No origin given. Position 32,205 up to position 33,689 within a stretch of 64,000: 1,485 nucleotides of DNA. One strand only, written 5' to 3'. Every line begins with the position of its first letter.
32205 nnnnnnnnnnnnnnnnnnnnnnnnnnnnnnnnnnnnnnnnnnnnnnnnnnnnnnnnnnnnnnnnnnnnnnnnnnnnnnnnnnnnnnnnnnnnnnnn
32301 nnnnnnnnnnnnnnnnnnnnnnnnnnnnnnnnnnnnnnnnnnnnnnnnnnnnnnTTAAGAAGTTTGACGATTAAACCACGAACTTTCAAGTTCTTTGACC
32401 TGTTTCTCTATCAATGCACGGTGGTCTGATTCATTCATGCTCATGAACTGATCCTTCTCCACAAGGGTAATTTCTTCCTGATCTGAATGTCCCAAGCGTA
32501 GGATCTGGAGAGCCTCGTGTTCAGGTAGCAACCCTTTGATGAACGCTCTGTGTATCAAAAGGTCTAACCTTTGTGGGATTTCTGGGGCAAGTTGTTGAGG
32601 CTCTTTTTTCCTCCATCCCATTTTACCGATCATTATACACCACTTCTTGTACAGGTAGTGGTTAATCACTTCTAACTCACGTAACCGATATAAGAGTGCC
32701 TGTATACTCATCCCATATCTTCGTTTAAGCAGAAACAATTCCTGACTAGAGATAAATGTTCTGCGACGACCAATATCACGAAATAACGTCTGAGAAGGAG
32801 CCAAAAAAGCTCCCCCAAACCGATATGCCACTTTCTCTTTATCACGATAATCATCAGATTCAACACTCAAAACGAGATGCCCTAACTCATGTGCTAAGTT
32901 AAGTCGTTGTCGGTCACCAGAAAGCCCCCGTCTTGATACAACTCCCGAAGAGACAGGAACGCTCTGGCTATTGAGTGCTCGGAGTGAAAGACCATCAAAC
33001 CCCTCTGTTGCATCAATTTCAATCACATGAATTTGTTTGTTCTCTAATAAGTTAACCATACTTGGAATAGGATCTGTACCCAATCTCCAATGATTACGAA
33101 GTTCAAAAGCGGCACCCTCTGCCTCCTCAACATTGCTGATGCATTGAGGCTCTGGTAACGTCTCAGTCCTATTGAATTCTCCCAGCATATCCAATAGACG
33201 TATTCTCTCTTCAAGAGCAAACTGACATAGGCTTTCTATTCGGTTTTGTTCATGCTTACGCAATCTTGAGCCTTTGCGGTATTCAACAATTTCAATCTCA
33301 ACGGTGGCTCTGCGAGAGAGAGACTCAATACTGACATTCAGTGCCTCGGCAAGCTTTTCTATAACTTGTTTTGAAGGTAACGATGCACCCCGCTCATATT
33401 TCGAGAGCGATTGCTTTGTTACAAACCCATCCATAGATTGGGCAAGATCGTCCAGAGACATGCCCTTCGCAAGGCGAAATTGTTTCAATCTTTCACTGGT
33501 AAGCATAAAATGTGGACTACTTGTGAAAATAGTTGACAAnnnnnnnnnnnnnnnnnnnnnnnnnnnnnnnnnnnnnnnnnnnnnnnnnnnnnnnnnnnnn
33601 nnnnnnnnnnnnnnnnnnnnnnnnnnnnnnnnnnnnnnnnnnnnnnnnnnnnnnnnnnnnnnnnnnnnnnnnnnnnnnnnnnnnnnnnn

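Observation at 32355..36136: CBASS-like anti-phage operon: CD-NTase + minimal E2 + patatin effector, under a divergent fused HTH-metallopeptidase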

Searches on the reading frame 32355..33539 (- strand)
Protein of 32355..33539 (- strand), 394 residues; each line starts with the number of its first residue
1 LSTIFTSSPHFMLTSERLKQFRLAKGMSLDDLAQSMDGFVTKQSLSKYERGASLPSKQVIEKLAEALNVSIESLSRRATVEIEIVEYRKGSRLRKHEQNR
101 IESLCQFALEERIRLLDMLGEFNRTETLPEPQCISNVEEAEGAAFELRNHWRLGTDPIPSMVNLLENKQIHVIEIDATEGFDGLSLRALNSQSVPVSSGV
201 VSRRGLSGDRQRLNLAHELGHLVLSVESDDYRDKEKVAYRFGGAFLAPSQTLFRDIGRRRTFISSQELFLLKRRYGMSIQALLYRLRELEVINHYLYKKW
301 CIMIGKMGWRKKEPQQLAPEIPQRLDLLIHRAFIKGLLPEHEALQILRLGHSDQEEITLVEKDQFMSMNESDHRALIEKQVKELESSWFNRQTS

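Call 3: search_protein_families(library=pfam, proteins=[window:32355-33539:-], max_evalue=0.1)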
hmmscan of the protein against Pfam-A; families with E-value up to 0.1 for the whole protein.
window:32355-33539:- (394 aa): 5 families
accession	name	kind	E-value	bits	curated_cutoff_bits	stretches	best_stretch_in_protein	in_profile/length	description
PF01381.28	HTH_3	-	2.2e-14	53.7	23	1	18-73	1-54/55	Helix-turn-helix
PF06114.19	Peptidase_M78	-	1.4e-11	44.7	22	1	203-286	35-122/123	IrrE N-terminal-like domain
PF13560.12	HTH_31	-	4.8e-10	40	27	1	16-72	4-59/64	Helix-turn-helix domain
PF12844.13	HTH_19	-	5.5e-05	23.4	30.2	1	16-74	2-58/64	Helix-turn-helix domain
PF13443.12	HTH_26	-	0.00032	21.3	22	1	17-72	1-55/63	Cro/C1-type HTH DNA-binding domain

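Call 4: search_protein_families(library=padloc, proteins=[window:32355-33539:-], max_evalue=0.1)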
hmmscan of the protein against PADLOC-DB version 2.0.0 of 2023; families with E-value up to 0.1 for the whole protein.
window:32355-33539:- (394 aa): 20 families
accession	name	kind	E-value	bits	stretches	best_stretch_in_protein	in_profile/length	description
PDLC03949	RmrA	-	3.4e-48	162.3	1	12-359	1-334/363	-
PDLC03951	RmrA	-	2.9e-43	146.3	1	14-381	9-379/400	-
PDLC03944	RmrA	-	4.4e-43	145.8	1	14-316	7-310/384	-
PDLC03948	RmrA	-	7.5e-43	144.9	1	14-378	9-380/397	-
PDLC03947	RmrA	-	4e-42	142.4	1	13-366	11-369/383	-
PDLC03954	RmrA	-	5.4e-40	135.5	1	13-315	10-316/380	-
PDLC03946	RmrA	-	6.2e-39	131.7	1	12-321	1-299/357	-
PDLC03952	RmrA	-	5.9e-37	125.4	1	12-371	21-388/395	-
PDLC03953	RmrA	-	6.8e-35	119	1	14-335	6-329/373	-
PDLC03950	RmrA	-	2.5e-32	110.3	1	14-371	3-360/369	-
PDLC03955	RmrA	-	5e-32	109.6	1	15-325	22-325/371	-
PDLC03943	RmrA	-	8.6e-32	108.6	1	17-333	6-314/370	-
PDLC03956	RmrA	-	2e-29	100.9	1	14-322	9-321/399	-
PDLC03945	RmrA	-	6.9e-29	99.2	1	12-377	1-383/394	-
PDLC04141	capP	-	1.1e-09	36.2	1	155-290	18-154/242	capP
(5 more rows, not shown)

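Call 5: search_protein_families(library=ncbifam, proteins=[window:32355-33539:-], max_evalue=0.01)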
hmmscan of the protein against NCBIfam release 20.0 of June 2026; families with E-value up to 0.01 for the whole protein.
window:32355-33539:- (394 aa): 7 families
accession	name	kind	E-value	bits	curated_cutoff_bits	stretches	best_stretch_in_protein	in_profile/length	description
NF052239.1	antitox_spr1629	equivalog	4.4e-29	101.7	335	1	12-367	1-373/377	spr1629 family repressor/antitoxin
NF041951.1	phage_RstR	subfamily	1.3e-10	41.4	80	1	12-103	1-94/108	RstR family transcriptional repressor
NF047948.1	male_kill_WMK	equivalog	1.5e-06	27.9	300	1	15-79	164-226/300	WO male-killing family protein Wmk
NF003162.0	PRK04140.1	equivalog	5.7e-06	25.6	263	1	14-73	127-184/317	transcriptional regulator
TIGR00270.2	TIGR00270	equivalog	1e-05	25.4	110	1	16-78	78-138/159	multiprotein bridging factor aMBF1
NF006015.0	PRK08154.1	subfamily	0.0002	20.6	204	1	15-89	32-105/314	anaerobic benzoate catabolism transcriptional regulator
TIGR03830.1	CxxCG_CxxCG_HTH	subfamily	0.0011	18.7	61.8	1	12-61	64-111/127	type II TA system antitoxin MqsA family protein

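Call 37: find_homologous_proteins(query=window:32358-33506:-)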
Query window:32358-33506:- (383 aa): 1373 proteins with E <= 0.001 among 7560 candidates; the best 120 are listed.
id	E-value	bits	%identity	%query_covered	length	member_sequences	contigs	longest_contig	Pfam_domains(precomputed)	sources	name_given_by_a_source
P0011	4.6e-247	837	100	100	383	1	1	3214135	PF01381.29,PF06114.20,PF13560.13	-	-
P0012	1.7e-168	578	71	100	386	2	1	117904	PF12844.14,PF01381.29,PF06114.20,PF13560.13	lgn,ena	-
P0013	1.7e-156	539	69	98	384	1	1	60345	PF12844.14,PF01381.29,PF06114.20,PF13560.13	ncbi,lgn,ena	-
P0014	9.3e-155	533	68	98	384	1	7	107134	PF01381.29,PF06114.20,PF13560.13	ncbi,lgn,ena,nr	ncbi:MAG: ImmA/IrrE family metallo-endopeptidase [Rhodothermaceae bacterium]|nr:ImmA/IrrE family met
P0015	5.6e-153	527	67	98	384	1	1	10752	PF12844.14,PF01381.29,PF06114.20,PF13560.13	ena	-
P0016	1.8e-147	509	70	91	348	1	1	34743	PF01381.29,PF06114.20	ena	-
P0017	5.7e-141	488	64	97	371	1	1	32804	PF12844.14,PF01381.29,PF06114.20,PF13560.13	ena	-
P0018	1.1e-140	487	63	97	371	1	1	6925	PF12844.14,PF01381.29,PF06114.20,PF13560.13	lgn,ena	-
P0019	2.3e-137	476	62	97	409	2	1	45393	PF01381.29,PF06114.20,PF13560.13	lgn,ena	-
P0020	8.6e-137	474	62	97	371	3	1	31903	PF01381.29,PF06114.20,PF13560.13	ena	-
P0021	6.9e-135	468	60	98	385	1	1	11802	PF12844.14,PF01381.29,PF06114.20,PF13560.13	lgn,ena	-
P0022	8.1e-135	468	60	97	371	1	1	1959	PF12844.14,PF01381.29,PF06114.20,PF13560.13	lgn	-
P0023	5.8e-131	455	60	96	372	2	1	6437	PF01381.29,PF06114.20,PF13560.13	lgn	-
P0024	5.7e-130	452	59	97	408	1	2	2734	PF01381.29,PF06114.20,PF13560.13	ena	-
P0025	8.2e-126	438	56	97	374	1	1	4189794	PF12844.14,PF01381.29,PF06114.20,PF13560.13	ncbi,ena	-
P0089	4.5e-94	334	46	98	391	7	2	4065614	PF01381.29,PF06114.20,PF13560.13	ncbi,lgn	ncbi:MAG: helix-turn-helix domain-containing protein [Syntrophales bacterium]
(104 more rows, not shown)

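Call 39: find_encoding_contigs(protein=P0014, flank=5000, max_places=2)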
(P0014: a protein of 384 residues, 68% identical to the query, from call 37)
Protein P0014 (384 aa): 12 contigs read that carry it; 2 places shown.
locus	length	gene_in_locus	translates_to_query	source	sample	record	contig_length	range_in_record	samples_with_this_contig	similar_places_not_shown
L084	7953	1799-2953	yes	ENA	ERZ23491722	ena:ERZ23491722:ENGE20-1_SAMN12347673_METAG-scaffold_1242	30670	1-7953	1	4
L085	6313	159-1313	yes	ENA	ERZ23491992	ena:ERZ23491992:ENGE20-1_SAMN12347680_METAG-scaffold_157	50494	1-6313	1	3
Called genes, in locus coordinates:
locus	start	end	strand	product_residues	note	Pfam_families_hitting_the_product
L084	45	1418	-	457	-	-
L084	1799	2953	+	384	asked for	PF01381:HTH_3, PF13560:HTH_31, PF06114:Peptidase_M78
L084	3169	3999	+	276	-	-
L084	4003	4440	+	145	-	-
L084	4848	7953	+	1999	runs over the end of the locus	PF14559:TPR_19 (faint)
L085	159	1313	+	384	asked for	PF01381:HTH_3, PF13560:HTH_31, PF06114:Peptidase_M78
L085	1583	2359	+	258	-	-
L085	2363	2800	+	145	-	-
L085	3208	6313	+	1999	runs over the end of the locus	PF14559:TPR_19 (faint)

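Call 40: find_encoding_contigs(protein=P0013, flank=5000, max_places=2)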
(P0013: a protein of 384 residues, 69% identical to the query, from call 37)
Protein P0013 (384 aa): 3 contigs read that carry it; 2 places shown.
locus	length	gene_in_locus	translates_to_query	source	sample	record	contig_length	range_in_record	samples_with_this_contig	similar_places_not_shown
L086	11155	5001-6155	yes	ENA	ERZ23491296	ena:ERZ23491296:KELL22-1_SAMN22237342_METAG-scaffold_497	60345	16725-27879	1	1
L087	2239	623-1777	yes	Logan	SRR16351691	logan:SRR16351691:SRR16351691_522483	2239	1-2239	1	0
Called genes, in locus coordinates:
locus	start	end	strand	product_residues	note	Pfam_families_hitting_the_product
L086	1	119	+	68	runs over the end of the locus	-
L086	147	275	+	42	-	-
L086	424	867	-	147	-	-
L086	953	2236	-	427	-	PF18742:DpnII-MboI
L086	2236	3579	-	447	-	PF02171:Piwi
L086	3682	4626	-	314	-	-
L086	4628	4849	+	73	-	-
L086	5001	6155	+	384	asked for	PF01381:HTH_3, PF12844:HTH_19 (weak), PF13560:HTH_31, PF06114:Peptidase_M78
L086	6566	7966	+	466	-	PF14281:PDDEXK_4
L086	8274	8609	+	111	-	PF13411:MerR_1, PF00376:MerR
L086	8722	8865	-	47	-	-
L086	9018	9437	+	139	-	PF13413:HTH_25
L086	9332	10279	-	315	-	PF00480:ROK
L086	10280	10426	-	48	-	-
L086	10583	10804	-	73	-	-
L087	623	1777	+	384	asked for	PF01381:HTH_3, PF12844:HTH_19 (weak), PF13560:HTH_31, PF06114:Peptidase_M78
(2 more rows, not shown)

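Call 41: find_encoding_contigs(protein=P0017, flank=5000, max_places=2)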
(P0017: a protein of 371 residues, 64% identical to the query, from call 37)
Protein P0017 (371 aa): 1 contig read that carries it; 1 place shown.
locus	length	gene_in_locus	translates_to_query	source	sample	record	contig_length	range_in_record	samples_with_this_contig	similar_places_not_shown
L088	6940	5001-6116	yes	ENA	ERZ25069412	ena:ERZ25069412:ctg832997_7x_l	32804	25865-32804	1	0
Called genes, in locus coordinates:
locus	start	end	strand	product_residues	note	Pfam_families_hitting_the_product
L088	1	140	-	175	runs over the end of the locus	-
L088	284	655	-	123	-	-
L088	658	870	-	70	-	-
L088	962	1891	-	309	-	PF12762:DDE_Tnp_IS1595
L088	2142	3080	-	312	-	PF01734:Patatin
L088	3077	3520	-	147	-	PF26395:E2-CBASS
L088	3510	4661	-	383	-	PF18144:SMODS, PF21654:DncV-like_NTFase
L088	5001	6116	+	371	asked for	PF01381:HTH_3, PF12844:HTH_19 (faint), PF13560:HTH_31, PF06114:Peptidase_M78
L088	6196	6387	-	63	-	-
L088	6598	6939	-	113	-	?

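Call 42: find_encoding_contigs(protein=P0089, flank=5000, max_places=2)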
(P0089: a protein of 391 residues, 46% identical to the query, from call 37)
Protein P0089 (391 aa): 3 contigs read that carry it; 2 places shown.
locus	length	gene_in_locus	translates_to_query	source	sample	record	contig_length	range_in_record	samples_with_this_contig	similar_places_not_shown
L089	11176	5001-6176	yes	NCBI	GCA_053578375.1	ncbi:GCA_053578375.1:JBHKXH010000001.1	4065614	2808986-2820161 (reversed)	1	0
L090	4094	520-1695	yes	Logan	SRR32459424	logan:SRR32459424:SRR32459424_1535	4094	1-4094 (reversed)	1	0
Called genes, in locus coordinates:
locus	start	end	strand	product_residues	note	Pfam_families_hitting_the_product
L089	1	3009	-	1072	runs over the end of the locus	PF04257:RecC_N, PF27451:RecC_4th, PF17946:RecC_C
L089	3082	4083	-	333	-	PF08843:AbiEii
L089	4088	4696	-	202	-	PF19570:DUF6088, PF13338:AbiEi_4 (faint)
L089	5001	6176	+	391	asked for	PF01381:HTH_3, PF13560:HTH_31, PF06114:Peptidase_M78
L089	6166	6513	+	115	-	PF02452:PemK_toxin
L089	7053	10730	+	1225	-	-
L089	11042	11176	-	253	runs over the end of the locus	PF00881:Nitroreductase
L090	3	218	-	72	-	?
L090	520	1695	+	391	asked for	PF01381:HTH_3, PF13560:HTH_31, PF06114:Peptidase_M78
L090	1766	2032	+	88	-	PF02452:PemK_toxin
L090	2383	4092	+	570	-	?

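Call 60: predict_structure(alignment_id=A2)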
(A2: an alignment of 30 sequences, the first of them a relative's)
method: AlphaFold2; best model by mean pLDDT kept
length: 383 residues; sequences in the alignment: 30
mean_pLDDT: 86.7   pTM: 0.84
mean pLDDT of the five models: 86.7, 85.4, 84.8, 84.2, 83.9
residues with pLDDT >= 90: 233; 70-90: 104; 50-70: 29; < 50: 17
segments of 3 or more residues with pLDDT < 50: 350-355, 375-383
pLDDT, mean of each block of 10 residues (from residue 1): 85 93 93 94 93 91 86 85 89 94 91 79 92 95 94 92 91 93 92 92 96 85 91 96 93 94 95 96 96 91 89 86 87 84 59 51 59 46 39
secondary structure, 60 per line:
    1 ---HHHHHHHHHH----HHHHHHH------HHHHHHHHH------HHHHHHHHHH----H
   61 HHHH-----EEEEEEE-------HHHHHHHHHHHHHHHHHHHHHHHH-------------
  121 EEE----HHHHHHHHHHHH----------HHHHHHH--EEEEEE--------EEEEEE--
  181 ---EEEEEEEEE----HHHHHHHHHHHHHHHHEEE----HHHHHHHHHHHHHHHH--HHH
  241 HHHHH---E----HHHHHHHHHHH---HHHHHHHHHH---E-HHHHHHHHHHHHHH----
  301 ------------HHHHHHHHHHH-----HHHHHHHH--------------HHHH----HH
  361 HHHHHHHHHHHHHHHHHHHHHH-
elements in order: H4-13 H18-24 H31-39 H46-55 H60-64 E70-76 H84-107 E121-123 H128-139 H150-156 E159-164 E173-178 E184-192 H197-212 E213-215 H220-235 H238-245 H254-264 H268-277 H283-296 H313-323 H329-336 H351-354 H359-382

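Call 63: search_solved_structures(query=A2, max_evalue=0.01)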
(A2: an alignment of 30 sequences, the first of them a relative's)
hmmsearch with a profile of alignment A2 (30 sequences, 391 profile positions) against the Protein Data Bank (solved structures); distinct sequences matched with E-value up to 0.01: 23.
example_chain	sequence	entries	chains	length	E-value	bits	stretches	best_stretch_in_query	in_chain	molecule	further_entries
5tn0_A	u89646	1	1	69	2.2e-07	33.4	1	1-65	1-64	HTH-type transcriptional regulator SinR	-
3qq6_A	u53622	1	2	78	3.4e-07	32.8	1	1-65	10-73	HTH-type transcriptional regulator sinR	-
1b0n_A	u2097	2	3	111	7.2e-07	31.7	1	1-65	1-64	PROTEIN (SINR PROTEIN) | HTH-TYPE TRANSCRIPTIONAL REGULATOR SINR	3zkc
9sf2_A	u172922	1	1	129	1.3e-06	30.8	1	4-64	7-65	Transcriptional regulator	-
1y9q_A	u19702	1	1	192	2.3e-05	26.8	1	3-63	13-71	transcriptional regulator, HTH_3 family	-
3lfp_A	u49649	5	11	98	5.8e-05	25.4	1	1-90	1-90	Csp231I C protein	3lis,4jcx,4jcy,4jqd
6rnz_A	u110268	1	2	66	9.7e-05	24.7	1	3-64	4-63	HTH-type transcriptional regulator DdrOC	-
6jq1_A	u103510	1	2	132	0.00011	24.5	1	3-64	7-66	Transcriptional regulator, XRE family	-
7t5u_A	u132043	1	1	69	0.00011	24.5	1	3-60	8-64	Helix-turn-helix domain-containing protein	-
1y7y_A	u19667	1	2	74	0.00039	22.7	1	3-62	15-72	C.AhdI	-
1x57_A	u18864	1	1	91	0.00045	22.5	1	3-59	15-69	Endothelial differentiation-related factor 1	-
6rmq_A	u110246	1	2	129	0.00046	22.4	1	3-64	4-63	HTH-type transcriptional regulator DdrOC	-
6rnx_A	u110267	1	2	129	0.0005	22.4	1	3-64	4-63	HTH-type transcriptional regulator DdrOC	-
1sq8_A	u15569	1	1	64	0.00054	22.2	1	1-63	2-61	dh434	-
6zvh_i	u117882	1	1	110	0.0007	21.9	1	3-58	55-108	Endothelial differentiation-related factor 1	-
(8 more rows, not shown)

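Call 64: fold_search(model_id=the predicted structure, library=pdb)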
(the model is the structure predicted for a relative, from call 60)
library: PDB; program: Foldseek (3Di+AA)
matches with E <= 10: 482; with E <= 0.001: 2
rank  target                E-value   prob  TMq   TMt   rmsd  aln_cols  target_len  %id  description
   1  7t5t                  1.3e-04  1.00  0.29  0.38   5.9       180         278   20  Structure of Thauera sp. K11 CapP (released 2022-09-14)
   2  3dti                  4.3e-04  1.00  0.29  0.43   4.3       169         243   21  Crystal structure of the IRRE protein, a central regulator of DNA damage repair in deinococcaceae (released 2009-02-10)
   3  6hua_A                1.8e-03  0.75  0.15  0.19  22.8       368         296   16  the competence regulator ComR from Streptococcus vestibularis in complex with its cognate signaling peptide XIP (released 2019-10-23)
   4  5jub_B                3.6e-03  0.77  0.17  0.21  21.3       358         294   14  Crystal structure of ComR from S.thermophilus in complex with DNA and its signalling peptide ComS. (released 2016-10-26)
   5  3qq6_B                6.4e-03  1.00  0.16  0.85   1.0        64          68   39  The N-terminal DNA binding domain of SinR from Bacillus subtilis (released 2011-06-15)
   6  1b0n_A                6.7e-03  1.00  0.17  0.57   9.1       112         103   27  SINR PROTEIN/SINI PROTEIN COMPLEX (released 1999-01-13)
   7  3zkc_A                9.1e-03  1.00  0.15  0.90   1.0        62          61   40  Crystal structure of the master regulator for biofilm formation SinR in complex with DNA. (released 2013-03-06)
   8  5fd4_A                9.1e-03  0.72  0.15  0.18  20.8       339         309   14  Crystal Structure of ComR from Streptococcus suis (released 2016-11-02)
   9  3zkc_B                1.0e-02  1.00  0.15  0.87   0.9        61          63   41  Crystal structure of the master regulator for biofilm formation SinR in complex with DNA. (released 2013-03-06)
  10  5jub_A                1.0e-02  0.60  0.16  0.20  22.5       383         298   14  Crystal structure of ComR from S.thermophilus in complex with DNA and its signalling peptide ComS. (released 2016-10-26)
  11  1y9q                  1.2e-02  1.00  0.15  0.32   1.1        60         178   33  Crystal Structure of HTH_3 family Transcriptional Regulator from Vibrio cholerae (released 2005-01-04)
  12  6rnz_A                1.3e-02  1.00  0.15  0.83   1.9        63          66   33  Crystal structure of the N-terminal HTH DNA-binding domain of the essential repressor DdrO from radiation-resistant De (released 2019-10-09)
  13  6hu8                  1.5e-02  0.63  0.15  0.19  24.1       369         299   11  Apo form of the competence regulator ComR from Streptococcus vestibularis (released 2019-10-23)
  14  6qer_D                1.5e-02  0.54  0.15  0.19  22.6       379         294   13  Apo Form Of ComR From S. Thermophilus in space group C2 (released 2019-02-20)
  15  5w4m_A                1.7e-02  0.51  0.15  0.21  20.9       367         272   14  Crystal structure of Streptococcus dysgalactiae SHP pheromone receptor Rgg2(C45S) (released 2017-10-25)
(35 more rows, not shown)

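Call 69: find_encoding_contigs(protein=P0015, flank=5000, max_places=1)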
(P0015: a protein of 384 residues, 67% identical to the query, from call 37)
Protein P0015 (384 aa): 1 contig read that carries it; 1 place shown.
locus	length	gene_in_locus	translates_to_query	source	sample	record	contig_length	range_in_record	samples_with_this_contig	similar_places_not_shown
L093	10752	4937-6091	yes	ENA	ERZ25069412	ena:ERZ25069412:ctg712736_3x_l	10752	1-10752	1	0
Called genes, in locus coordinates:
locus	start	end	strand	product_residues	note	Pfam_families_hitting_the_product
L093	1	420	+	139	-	?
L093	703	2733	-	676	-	PF19974:TCAD9, PF01636:APH (weak)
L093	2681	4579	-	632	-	PF02463:SMC_N, PF13304:AAA_21 (weak)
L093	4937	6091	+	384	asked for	PF01381:HTH_3, PF12844:HTH_19 (weak), PF13560:HTH_31, PF06114:Peptidase_M78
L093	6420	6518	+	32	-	-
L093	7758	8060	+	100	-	-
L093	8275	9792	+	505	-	PF13166:AAA_13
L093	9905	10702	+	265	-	PF13166:AAA_13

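Call 70: find_encoding_contigs(protein=P0020, flank=5000, max_places=1)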
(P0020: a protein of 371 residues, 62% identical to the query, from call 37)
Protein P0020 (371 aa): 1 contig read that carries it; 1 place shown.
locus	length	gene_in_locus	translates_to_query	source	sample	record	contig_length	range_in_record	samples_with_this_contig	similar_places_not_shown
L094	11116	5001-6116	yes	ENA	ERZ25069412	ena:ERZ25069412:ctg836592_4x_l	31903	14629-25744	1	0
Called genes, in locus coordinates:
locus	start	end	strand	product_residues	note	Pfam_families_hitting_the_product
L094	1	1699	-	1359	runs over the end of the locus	-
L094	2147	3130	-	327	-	PF01734:Patatin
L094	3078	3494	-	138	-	PF26395:E2-CBASS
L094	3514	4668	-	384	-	PF18144:SMODS, PF21654:DncV-like_NTFase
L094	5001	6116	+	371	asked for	PF01381:HTH_3, PF13560:HTH_31, PF06114:Peptidase_M78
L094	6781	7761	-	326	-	PF01497:Peripla_BP_2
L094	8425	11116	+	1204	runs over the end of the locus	PF00270:DEAD (weak), PF13307:Helicase_C_2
